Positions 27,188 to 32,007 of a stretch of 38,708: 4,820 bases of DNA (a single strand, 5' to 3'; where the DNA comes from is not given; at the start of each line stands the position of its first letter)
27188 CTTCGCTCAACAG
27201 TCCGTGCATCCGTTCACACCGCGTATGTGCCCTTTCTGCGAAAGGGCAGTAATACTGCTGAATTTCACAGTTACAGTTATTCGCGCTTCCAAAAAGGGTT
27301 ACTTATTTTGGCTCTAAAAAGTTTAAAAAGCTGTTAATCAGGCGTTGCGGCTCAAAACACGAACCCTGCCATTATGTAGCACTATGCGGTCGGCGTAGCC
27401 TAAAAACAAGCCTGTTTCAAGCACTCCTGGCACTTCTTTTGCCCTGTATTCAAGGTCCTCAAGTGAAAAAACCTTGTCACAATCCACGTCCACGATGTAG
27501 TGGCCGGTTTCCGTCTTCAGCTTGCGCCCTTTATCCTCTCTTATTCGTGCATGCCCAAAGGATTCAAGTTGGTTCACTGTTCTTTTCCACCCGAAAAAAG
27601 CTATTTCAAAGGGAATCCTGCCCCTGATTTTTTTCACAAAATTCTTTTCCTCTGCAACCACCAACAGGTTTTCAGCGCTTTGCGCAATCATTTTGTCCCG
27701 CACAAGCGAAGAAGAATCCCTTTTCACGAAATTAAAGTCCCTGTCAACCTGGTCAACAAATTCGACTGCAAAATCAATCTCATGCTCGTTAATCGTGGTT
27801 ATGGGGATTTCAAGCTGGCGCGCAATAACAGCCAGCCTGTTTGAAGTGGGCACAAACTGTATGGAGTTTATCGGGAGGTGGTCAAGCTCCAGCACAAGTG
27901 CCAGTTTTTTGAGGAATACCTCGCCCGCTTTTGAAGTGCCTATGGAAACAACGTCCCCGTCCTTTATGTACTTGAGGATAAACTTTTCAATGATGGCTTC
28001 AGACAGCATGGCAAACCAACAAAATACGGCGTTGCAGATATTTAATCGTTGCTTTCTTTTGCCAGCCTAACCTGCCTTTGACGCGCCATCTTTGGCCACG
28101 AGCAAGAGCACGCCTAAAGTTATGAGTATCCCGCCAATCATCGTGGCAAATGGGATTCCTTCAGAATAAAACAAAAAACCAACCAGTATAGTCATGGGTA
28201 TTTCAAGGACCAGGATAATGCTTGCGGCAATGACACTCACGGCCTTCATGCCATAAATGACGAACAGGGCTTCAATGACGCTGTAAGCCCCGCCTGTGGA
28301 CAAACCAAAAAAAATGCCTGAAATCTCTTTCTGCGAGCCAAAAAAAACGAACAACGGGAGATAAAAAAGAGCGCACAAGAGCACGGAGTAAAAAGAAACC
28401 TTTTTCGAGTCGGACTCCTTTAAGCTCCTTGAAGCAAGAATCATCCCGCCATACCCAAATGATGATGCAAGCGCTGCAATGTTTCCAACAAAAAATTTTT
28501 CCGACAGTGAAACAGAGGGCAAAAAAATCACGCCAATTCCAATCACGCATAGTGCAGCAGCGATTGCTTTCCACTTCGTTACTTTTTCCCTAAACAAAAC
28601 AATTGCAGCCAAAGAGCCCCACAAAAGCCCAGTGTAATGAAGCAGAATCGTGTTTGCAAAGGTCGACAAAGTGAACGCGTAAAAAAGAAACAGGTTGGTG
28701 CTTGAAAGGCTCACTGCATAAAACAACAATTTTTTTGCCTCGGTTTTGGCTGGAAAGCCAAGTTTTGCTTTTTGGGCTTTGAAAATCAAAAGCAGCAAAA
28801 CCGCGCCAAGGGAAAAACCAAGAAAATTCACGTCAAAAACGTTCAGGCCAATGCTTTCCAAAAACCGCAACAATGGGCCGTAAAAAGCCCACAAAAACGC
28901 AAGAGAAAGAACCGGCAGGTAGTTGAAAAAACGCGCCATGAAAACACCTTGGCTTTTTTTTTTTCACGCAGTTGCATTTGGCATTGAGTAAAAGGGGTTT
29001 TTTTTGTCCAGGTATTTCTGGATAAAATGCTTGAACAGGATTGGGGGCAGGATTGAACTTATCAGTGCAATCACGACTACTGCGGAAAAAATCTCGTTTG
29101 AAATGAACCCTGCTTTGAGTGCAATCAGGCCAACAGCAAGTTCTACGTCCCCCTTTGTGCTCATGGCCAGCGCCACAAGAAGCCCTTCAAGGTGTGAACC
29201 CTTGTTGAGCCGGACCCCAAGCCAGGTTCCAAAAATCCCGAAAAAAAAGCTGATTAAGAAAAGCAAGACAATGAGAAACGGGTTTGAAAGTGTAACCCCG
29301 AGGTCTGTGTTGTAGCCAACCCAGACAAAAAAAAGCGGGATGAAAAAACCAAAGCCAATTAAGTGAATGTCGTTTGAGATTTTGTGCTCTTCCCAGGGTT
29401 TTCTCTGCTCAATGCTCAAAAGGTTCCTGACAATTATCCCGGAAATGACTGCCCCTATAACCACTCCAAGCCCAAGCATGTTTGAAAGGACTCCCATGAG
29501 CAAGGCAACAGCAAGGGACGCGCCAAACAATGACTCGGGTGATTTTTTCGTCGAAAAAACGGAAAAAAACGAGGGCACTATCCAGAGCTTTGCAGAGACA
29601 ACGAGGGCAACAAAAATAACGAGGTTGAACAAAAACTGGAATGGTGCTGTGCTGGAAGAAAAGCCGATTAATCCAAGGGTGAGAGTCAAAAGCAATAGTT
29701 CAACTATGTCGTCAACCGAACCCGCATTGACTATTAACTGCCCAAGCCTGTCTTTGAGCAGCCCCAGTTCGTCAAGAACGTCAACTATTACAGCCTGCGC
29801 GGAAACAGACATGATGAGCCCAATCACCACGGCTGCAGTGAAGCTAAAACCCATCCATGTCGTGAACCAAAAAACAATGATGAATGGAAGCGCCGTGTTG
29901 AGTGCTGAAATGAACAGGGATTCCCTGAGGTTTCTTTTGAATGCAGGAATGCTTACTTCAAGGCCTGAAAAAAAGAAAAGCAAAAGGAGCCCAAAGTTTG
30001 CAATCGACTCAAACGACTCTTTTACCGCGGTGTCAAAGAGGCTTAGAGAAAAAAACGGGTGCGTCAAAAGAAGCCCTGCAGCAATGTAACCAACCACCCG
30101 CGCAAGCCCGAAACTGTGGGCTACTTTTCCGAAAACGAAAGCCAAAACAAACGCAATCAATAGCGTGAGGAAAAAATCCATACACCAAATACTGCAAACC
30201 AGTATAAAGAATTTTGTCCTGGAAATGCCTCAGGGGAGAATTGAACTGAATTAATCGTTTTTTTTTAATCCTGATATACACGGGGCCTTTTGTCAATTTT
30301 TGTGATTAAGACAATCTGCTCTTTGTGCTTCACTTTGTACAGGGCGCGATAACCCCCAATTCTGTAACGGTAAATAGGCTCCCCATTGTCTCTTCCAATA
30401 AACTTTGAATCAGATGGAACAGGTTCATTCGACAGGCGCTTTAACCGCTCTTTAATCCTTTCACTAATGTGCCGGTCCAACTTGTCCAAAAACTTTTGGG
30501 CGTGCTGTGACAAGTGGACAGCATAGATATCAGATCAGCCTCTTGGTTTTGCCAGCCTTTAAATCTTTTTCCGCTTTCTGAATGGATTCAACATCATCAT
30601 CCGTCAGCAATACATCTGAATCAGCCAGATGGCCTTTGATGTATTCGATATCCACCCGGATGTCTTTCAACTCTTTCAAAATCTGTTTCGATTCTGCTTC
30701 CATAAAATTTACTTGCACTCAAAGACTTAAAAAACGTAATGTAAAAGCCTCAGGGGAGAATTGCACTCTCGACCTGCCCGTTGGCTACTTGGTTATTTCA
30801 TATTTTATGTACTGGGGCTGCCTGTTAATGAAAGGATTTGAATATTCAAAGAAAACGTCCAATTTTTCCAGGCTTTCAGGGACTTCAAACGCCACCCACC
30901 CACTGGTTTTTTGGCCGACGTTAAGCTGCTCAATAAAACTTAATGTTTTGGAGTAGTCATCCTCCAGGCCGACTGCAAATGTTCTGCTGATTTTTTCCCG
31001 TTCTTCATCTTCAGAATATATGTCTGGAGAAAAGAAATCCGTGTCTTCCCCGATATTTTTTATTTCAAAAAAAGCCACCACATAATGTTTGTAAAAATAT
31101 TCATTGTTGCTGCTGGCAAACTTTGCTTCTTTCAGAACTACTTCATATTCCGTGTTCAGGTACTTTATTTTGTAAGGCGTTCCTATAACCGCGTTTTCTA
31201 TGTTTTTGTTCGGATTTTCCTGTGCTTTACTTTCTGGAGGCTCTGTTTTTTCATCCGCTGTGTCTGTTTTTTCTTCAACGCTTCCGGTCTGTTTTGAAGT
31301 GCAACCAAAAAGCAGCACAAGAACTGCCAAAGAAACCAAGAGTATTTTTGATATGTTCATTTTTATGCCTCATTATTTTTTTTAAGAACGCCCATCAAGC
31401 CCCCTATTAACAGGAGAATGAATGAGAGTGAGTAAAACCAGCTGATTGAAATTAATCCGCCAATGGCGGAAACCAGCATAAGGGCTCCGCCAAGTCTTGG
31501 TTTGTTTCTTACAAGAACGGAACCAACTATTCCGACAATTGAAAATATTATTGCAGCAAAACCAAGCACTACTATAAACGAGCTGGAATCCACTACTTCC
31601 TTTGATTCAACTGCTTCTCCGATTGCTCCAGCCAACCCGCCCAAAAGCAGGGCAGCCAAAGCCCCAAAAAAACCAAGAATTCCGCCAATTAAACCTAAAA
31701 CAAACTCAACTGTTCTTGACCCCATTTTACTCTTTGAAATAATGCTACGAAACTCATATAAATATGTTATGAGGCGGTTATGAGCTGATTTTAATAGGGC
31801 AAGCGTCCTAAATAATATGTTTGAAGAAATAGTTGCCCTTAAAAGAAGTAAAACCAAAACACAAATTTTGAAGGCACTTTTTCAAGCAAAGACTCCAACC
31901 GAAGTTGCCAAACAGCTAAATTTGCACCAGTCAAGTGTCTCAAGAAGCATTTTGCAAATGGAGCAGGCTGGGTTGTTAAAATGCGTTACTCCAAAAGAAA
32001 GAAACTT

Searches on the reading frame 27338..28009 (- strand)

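Call 37: search_protein_families(library=pfam, proteins=[window:27338-28009:-], max_evalue=0.001)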
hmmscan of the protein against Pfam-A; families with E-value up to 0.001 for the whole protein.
window:27338-28009:- (223 aa): 1 family
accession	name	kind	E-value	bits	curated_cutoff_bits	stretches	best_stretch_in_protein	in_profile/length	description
PF06026.20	Rib_5-P_isom_A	-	4.8e-37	127.6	26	1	52-212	2-169/173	Ribose 5-phosphate isomerase A (phosphoriboisomerase A)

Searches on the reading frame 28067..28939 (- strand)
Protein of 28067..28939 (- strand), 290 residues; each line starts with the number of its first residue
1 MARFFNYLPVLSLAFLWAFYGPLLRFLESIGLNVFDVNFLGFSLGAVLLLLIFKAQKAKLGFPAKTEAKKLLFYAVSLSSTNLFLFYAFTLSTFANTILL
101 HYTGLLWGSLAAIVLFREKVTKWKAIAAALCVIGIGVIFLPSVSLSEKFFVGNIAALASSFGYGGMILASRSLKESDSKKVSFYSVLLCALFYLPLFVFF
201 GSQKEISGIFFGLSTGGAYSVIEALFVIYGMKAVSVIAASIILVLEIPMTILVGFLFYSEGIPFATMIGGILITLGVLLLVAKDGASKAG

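Call 37: search_protein_families(library=pfam, proteins=[window:28067-28939:-], max_evalue=0.001)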
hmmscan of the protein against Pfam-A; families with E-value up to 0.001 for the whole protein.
window:28067-28939:- (290 aa): 1 family
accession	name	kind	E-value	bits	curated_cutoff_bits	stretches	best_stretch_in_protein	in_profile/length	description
PF00892.27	EamA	-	2.7e-23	83.2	28.2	2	10-139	7-134/135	EamA-like transporter family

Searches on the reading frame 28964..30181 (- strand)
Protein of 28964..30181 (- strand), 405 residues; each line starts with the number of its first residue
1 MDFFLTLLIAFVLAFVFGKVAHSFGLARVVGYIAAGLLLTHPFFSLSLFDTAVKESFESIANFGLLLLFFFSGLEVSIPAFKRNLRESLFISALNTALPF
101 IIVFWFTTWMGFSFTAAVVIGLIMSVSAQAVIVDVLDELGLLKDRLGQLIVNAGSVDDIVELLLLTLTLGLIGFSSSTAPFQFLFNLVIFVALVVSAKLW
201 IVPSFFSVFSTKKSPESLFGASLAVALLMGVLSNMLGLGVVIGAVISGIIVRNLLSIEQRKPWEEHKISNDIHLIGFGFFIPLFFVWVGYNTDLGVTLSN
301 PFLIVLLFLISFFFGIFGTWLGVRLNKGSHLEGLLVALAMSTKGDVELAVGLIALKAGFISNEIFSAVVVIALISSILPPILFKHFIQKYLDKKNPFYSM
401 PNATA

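Call 37: search_protein_families(library=pfam, proteins=[window:28964-30181:-], max_evalue=0.001)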
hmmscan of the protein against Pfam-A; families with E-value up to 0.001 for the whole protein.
window:28964-30181:- (405 aa): 1 family
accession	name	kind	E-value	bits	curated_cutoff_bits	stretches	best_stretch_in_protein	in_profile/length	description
PF00999.27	Na_H_Exchanger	-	2.6e-46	158.6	26.2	1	13-384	3-375/375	Sodium/hydrogen exchanger, transmembrane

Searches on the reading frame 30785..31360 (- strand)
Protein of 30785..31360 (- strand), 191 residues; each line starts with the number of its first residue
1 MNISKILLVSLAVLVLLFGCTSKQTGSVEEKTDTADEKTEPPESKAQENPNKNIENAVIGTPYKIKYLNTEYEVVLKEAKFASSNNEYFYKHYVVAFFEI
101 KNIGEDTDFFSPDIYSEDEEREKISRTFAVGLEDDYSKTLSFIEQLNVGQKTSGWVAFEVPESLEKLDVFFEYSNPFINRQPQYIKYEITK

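Call 37: search_protein_families(library=pfam, proteins=[window:30785-31360:-], max_evalue=0.001)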
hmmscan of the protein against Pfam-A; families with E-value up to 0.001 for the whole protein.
window:30785-31360:- (191 aa): 1 family
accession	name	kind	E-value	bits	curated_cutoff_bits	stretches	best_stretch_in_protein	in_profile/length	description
PF11611.13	DUF4352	-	2.1e-06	28.5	25.9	1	73-169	13-110/122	Domain of unknown function (DUF4352)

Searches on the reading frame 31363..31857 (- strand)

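Call 37: search_protein_families(library=pfam, proteins=[window:31363-31857:-], max_evalue=0.001)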
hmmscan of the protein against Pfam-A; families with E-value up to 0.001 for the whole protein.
window:31363-31857:- (164 aa): 1 family
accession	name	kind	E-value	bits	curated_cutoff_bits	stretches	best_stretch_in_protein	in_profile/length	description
PF13273.12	DUF4064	-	1.6e-16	60.8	32.1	1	47-137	1-102/102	Protein of unknown function (DUF4064)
